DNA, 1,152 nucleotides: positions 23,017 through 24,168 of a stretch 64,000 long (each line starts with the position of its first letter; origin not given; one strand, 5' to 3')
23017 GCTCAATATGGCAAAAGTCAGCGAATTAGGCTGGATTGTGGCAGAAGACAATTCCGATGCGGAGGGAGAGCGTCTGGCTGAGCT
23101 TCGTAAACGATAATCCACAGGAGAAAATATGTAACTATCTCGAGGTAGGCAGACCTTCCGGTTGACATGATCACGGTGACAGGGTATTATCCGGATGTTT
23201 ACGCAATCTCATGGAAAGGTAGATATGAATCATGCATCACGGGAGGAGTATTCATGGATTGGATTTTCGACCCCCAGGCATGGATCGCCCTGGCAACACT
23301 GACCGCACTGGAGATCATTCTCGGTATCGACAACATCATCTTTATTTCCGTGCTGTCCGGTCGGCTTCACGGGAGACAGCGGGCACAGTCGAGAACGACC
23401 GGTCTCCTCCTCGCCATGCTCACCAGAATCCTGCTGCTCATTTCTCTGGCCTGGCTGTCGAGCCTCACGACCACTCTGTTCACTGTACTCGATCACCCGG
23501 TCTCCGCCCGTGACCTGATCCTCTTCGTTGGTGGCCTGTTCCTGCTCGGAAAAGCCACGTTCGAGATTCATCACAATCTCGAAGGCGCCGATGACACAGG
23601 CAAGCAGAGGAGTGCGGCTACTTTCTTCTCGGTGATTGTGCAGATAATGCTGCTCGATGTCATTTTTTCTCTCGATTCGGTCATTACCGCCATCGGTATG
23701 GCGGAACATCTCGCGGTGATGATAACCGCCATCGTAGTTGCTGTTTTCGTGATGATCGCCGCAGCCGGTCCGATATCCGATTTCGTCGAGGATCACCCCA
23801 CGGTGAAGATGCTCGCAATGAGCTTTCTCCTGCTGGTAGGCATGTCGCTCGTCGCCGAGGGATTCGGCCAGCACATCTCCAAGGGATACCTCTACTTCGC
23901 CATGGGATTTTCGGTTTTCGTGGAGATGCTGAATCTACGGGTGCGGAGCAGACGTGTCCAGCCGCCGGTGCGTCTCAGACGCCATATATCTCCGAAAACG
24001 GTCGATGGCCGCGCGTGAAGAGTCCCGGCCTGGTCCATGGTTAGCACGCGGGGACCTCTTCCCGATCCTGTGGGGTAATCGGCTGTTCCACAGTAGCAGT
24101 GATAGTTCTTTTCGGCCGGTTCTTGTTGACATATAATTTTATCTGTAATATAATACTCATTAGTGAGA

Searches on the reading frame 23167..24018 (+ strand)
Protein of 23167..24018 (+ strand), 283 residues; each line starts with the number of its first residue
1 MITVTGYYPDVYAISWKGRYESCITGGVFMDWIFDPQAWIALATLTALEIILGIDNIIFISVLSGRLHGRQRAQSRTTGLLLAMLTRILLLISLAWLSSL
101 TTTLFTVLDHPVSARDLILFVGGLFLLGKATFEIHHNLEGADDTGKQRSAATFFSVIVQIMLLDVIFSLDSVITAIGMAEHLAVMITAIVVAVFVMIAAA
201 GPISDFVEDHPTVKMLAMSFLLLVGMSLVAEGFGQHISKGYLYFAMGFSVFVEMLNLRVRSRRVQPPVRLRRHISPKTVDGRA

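Call 21: search_protein_families(library=pfam, proteins=[window:23167-24018:+], max_evalue=0.0001)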
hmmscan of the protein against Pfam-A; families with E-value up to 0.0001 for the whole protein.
window:23167-24018:+ (283 aa): 1 family
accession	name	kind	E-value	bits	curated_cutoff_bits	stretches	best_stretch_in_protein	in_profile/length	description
PF03741.22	TerC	-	1.3e-44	152.5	27.8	1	44-231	2-177/178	Integral membrane protein TerC family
